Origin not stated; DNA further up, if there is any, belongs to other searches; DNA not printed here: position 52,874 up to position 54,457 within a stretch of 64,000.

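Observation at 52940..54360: TnpB-only IS200/IS605-type element inserted between the MoxR operon and an AAA ATPase gene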

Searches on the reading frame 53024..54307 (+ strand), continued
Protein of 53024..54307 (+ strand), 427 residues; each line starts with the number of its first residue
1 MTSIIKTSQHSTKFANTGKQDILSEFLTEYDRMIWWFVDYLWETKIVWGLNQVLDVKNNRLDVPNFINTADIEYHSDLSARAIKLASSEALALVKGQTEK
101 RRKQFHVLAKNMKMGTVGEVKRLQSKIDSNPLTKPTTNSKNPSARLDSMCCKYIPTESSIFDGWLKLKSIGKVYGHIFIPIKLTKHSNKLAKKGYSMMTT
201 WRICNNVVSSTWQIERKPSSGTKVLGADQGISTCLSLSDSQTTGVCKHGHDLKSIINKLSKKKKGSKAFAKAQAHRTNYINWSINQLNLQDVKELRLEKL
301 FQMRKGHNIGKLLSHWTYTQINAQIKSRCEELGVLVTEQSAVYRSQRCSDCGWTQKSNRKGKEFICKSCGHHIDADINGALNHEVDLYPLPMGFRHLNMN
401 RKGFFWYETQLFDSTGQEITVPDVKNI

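Call 21: find_encoding_contigs(protein=P0003, flank=10000, max_places=3)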
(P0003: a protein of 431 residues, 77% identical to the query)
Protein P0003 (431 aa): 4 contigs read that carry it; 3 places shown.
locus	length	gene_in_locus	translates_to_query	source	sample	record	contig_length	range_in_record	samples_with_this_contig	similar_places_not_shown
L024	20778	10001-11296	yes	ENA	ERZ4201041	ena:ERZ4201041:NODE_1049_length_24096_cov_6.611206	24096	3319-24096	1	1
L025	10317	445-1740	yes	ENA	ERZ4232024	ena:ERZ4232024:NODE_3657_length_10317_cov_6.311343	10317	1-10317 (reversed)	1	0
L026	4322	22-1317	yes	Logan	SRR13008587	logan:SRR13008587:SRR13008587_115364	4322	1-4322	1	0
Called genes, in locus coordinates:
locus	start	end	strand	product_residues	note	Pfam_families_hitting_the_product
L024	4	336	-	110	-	-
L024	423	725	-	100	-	-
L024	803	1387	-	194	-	-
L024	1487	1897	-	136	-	-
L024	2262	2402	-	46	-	-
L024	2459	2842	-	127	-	-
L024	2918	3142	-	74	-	-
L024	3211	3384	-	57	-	-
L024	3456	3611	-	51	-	-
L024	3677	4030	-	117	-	-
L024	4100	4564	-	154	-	-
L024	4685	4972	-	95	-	-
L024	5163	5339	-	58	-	-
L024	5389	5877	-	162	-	-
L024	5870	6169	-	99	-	-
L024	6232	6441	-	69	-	-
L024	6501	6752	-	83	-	-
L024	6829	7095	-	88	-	-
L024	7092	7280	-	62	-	-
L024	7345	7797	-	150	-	-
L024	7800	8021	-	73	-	-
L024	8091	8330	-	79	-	-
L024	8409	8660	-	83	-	-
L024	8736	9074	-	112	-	-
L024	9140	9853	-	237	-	PF17338:GP88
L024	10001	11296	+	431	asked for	PF07282:Cas12f1-like_TNB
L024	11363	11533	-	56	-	-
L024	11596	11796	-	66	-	-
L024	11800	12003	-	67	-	-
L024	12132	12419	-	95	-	-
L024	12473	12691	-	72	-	-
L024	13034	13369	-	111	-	-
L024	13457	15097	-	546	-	-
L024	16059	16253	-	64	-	-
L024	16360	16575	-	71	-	-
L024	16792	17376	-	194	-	PF12833:HTH_18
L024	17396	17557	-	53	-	-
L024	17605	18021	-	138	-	-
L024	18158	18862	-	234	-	PF12833:HTH_18 (weak)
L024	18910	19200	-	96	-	-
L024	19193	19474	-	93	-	PF07603:Lcl_C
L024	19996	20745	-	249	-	PF14882:INT_rpt (faint)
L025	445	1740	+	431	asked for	PF07282:Cas12f1-like_TNB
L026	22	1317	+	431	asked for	PF07282:Cas12f1-like_TNB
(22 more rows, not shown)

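Call 27: search_solved_structures(query=window:53024-54307:+, max_evalue=0.01, show_alignments=3)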
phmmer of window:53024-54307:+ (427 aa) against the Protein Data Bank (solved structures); distinct sequences matched with E-value up to 0.01: 15.
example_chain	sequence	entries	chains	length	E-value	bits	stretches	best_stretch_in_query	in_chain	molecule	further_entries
9nzq_A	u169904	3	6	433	1.2e-12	50.6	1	247-384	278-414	Cas12f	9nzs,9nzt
8j12_A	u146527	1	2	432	6.5e-12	48.2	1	248-383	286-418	Transposase IS605 OrfB C-terminal domain-containing protein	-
7wju_A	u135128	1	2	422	6.6e-12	48.2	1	248-383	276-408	OrfB_Zn_ribbon domain-containing protein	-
8j3r_A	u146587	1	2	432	6.6e-12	48.2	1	248-383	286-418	Transposase IS605 OrfB C-terminal domain-containing protein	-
8dzj_A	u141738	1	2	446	7.4e-12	48.1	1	249-383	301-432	OrfB_Zn_ribbon domain-containing protein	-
8j1j_A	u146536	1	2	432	9.8e-12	47.6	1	269-383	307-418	Transposase IS605 OrfB C-terminal domain-containing protein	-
8hr5_A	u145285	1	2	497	2.2e-10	43.2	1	259-382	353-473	Transposase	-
9i8y_A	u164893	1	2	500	2e-09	40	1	243-371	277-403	CRISPR-associated endodeoxyribonuclease Cas12f1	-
7odf_A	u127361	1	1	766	2.1e-05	26.8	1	316-380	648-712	Cas_phi3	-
9nzp_A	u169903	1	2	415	3.5e-05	26.1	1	307-382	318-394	IS200/IS605 family element transposase accessory protein TnpB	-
8iaz_A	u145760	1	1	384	0.00033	22.8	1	262-383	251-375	Transposase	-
8bf8_A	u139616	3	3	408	0.00045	22.4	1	257-383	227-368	RNA-guided DNA endonuclease TnpB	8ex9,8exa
8h1j_A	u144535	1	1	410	0.00045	22.4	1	257-383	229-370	RNA-guided DNA endonuclease TnpB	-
9yyg_A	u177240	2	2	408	0.0022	20.2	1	257-383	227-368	AI-designed RNA-guided nuclease | AI-generated RNA-guided nuclease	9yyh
23vu_A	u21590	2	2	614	0.0075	18.4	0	319-382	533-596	UnCas12m4a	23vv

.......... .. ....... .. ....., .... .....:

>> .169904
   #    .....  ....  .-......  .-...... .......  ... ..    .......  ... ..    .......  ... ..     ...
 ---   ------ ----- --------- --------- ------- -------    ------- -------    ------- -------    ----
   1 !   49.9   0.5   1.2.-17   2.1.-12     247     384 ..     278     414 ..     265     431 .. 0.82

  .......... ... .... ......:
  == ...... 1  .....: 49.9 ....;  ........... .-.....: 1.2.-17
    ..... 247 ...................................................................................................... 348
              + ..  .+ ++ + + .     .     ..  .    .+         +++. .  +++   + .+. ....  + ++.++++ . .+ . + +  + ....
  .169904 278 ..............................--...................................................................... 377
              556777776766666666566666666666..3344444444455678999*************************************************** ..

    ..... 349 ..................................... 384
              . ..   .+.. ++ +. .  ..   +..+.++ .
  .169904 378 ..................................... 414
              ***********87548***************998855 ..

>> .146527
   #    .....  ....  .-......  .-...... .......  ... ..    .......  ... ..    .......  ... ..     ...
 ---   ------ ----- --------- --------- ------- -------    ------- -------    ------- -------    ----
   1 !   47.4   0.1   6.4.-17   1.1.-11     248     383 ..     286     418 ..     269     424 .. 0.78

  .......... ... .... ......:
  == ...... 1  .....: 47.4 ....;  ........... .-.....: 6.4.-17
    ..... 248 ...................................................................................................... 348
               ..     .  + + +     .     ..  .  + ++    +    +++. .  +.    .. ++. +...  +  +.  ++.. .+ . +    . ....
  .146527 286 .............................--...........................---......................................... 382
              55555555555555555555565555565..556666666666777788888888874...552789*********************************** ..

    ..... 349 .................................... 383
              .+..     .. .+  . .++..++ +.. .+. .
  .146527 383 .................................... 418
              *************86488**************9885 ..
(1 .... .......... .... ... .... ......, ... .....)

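Call 31: search_protein_families(library=pfam, proteins=[L006:4382-4996:+, L009:4394-5002:+], max_evalue=0.01)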
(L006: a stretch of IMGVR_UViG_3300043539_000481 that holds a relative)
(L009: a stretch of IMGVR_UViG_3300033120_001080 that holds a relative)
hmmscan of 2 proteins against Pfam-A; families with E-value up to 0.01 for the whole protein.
L006:4382-4996:+ (204 aa): 1 family
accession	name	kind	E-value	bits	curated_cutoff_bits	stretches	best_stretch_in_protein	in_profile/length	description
PF00239.26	Resolvase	-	2.8e-22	79.8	23.3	1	68-189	2-131/145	Resolvase, N terminal domain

L009:4394-5002:+ (202 aa): 2 families
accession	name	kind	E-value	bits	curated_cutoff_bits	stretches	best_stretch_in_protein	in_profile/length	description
PF00239.26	Resolvase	-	1.2e-16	61.6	23.3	1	65-187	1-132/145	Resolvase, N terminal domain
PF12728.13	HTH_17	-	0.0062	17.2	27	0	16-54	3-39/51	Helix-turn-helix domain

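Call 43: find_related_loci(query=A1, collection=viral_contigs, flank=3000)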
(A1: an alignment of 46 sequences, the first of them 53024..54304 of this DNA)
Query A1 (427 aa) in viral_contigs; peptide patterns used: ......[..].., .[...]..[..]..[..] (x = any residue, [..] = any of these).
88 stretches matched a pattern; 59 encode a relative of the query (tblastn E <= 1e-3); 58 distinct loci.
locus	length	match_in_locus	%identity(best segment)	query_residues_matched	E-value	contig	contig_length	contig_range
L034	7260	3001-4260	68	7-427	0e+0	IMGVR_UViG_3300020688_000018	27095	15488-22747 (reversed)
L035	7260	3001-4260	68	7-427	0e+0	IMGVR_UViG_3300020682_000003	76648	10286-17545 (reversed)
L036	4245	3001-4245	68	7-422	0e+0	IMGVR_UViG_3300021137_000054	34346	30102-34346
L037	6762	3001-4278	61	1-427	5e-180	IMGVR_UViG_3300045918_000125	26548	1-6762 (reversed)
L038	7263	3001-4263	54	4-423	3e-146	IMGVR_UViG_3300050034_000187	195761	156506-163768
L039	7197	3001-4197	54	4-426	1e-148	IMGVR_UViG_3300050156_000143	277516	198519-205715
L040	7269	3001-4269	78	4-425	0e+0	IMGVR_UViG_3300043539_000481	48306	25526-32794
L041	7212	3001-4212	53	4-422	6e-140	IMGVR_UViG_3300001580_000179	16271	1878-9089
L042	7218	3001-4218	52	2-422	8e-140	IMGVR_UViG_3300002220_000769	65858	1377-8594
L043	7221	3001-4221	53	3-424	1e-139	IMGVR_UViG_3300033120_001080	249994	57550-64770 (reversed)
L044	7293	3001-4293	41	1-425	2e-99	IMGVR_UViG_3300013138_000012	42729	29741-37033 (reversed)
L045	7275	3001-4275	42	1-421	5e-97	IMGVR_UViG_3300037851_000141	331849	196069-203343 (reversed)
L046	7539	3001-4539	40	1-426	2e-95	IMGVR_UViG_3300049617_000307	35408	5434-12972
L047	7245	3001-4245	41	4-422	1e-94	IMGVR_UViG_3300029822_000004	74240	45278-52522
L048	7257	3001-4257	41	4-425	1e-92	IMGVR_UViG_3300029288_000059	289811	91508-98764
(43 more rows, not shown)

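Call 44: find_related_loci(query=A1, collection=genome_contigs, flank=3000)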
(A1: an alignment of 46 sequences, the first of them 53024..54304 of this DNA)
Query A1 (427 aa) in genome_contigs; peptide patterns used: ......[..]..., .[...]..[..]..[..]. (x = any residue, [..] = any of these).
14 stretches matched a pattern; 3 encode a relative of the query (tblastn E <= 1e-3); 3 distinct loci.
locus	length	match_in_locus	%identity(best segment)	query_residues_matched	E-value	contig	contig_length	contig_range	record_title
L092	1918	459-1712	38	4-422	5e-86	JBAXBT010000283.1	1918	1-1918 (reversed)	MAG: Candidatus Riflemargulisbacteria bacterium isolate ELA174 MAG174_283, whole genome shotgun sequence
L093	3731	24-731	47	193-425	7e-66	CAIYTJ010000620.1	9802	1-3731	MAG: uncultured Bacteroidales bacterium isolate Umea2_bin-1854 genome assembly, contig: bin-1854:620/738, whole genome s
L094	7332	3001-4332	27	4-412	1e-44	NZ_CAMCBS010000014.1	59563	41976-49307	MAG: uncultured Moraxella sp. isolate SRR15732366_bin.2_metaWRAP_v1.3_MAG ERZ9426310.78, whole genome shotgun sequence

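Call 63: list_cluster_members(proteins=[P0001])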
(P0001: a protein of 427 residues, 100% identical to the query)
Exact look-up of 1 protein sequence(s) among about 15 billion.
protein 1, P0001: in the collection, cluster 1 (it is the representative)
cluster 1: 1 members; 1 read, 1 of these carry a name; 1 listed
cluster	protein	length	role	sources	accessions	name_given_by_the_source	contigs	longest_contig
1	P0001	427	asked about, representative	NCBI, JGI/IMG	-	transposase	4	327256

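Call 82: predict_structure(alignment_id=A1)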
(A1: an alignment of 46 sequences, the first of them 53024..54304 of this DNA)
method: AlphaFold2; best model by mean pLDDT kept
length: 427 residues; sequences in the alignment: 46
mean_pLDDT: 91.0   pTM: 0.75
mean pLDDT of the five models: 91.0, 90.7, 90.5, 90.3, 90.1
residues with pLDDT >= 90: 323; 70-90: 88; 50-70: 11; < 50: 5
segments of 3 or more residues with pLDDT < 50: 423-427
pLDDT, mean of each block of 10 residues (from residue 1): 88 84 95 96 93 93 91 94 96 95 95 92 94 85 94 92 95 94 94 95 94 91 94 91 92 94 94 95 94 92 70 87 93 92 92 93 94 95 91 82 92 86 46
secondary structure, 60 per line:
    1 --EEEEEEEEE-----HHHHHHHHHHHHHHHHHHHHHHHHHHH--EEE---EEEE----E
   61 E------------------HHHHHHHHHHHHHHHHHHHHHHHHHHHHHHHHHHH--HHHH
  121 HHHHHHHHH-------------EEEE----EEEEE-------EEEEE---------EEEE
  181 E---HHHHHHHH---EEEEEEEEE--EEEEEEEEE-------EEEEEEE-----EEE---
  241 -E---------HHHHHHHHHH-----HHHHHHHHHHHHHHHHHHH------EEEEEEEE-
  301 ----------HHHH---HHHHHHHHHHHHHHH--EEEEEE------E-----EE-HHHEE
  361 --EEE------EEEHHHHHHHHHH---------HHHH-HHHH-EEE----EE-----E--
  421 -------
elements in order: E3-11 H17-43 E46-48 E52-55 H80-114 H117-129 E143-146 E151-155 E163-167 E177-181 H185-192 E196-204 E207-215 E223-229 E235-237 H252-261 H267-285 E292-299 H311-314 H318-332 E335-340 E363-365 E372-374 H375-384 H394-397 H399-402 E404-406

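Call 84: fold_search(model_id=the predicted structure, library=pdb)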
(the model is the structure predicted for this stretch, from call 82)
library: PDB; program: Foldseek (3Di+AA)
matches with E <= 10: 501; with E <= 0.001: 62
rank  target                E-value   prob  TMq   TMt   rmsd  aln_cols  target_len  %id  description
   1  8j12_A                1.3e-16  1.00  0.50  0.50   9.5       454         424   15  Cryo-EM structure of the AsCas12f-sgRNA-target DNA ternary complex (released 2023-09-27)
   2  8j1j_A                1.3e-15  1.00  0.48  0.49   9.7       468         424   14  Cryo-EM structure of the AsCas12f-YHAM-sgRNAS3-5v7-target DNA (released 2023-09-27)
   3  8j3r_A                6.1e-15  1.00  0.53  0.53   9.2       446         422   16  Cryo-EM structure of the AsCas12f-HKRA-sgRNAS3-5v7-target DNA (released 2023-09-27)
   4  7wju_A                2.1e-14  1.00  0.54  0.57   7.9       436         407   16  Cryo-EM structure of the AsCas12f1-sgRNAv1-dsDNA ternary complex (released 2023-01-18)
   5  8dzj_A                7.7e-14  1.00  0.48  0.49   9.0       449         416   15  Cryo-EM structure of Acidibacillus sulfuroxidans Cas12f in complex with sgRNA and target DNA (released 2023-07-12)
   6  9nzs_A                9.6e-14  1.00  0.52  0.53   7.8       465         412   14  Cryo-EM structure of OsCas12f-gRNA-DNA ternary complex. State III (released 2026-04-08)
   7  8j3r_B                4.4e-13  1.00  0.30  0.33  18.1       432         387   17  Cryo-EM structure of the AsCas12f-HKRA-sgRNAS3-5v7-target DNA (released 2023-09-27)
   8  9nzq_A                5.8e-13  1.00  0.54  0.55   7.5       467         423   15  Cryo-EM structure of OsCas12f-gRNA-DNA ternary complex. State II (released 2026-04-08)
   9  8hr5_A                1.2e-12  1.00  0.48  0.45  19.6       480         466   17  Cryo-EM structure of the CnCas12f1-sgRNA-DNA complex (released 2023-09-06)
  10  8j12_B                4.0e-12  1.00  0.29  0.32  19.2       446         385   15  Cryo-EM structure of the AsCas12f-sgRNA-target DNA ternary complex (released 2023-09-27)
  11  9i8y_A                6.9e-12  1.00  0.54  0.56   8.2       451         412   16  SpCas12Cas12f1 in complex with sgRNA and cognate DNA (released 2025-07-23)
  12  8iaz_A                7.8e-12  1.00  0.49  0.53   9.2       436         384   15  Cryo-EM structure of the ISFba1 TnpB-reRNA-dsDNA complex (released 2024-04-17)
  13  8j1j_B                1.3e-11  1.00  0.30  0.32  18.3       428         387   15  Cryo-EM structure of the AsCas12f-YHAM-sgRNAS3-5v7-target DNA (released 2023-09-27)
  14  9nzr_A                6.2e-11  1.00  0.43  0.41  16.0       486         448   13  Structure of Al3Cas12f State II (released 2026-04-08)
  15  9nzr_B                3.0e-10  1.00  0.25  0.25  24.7       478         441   14  Structure of Al3Cas12f State II (released 2026-04-08)
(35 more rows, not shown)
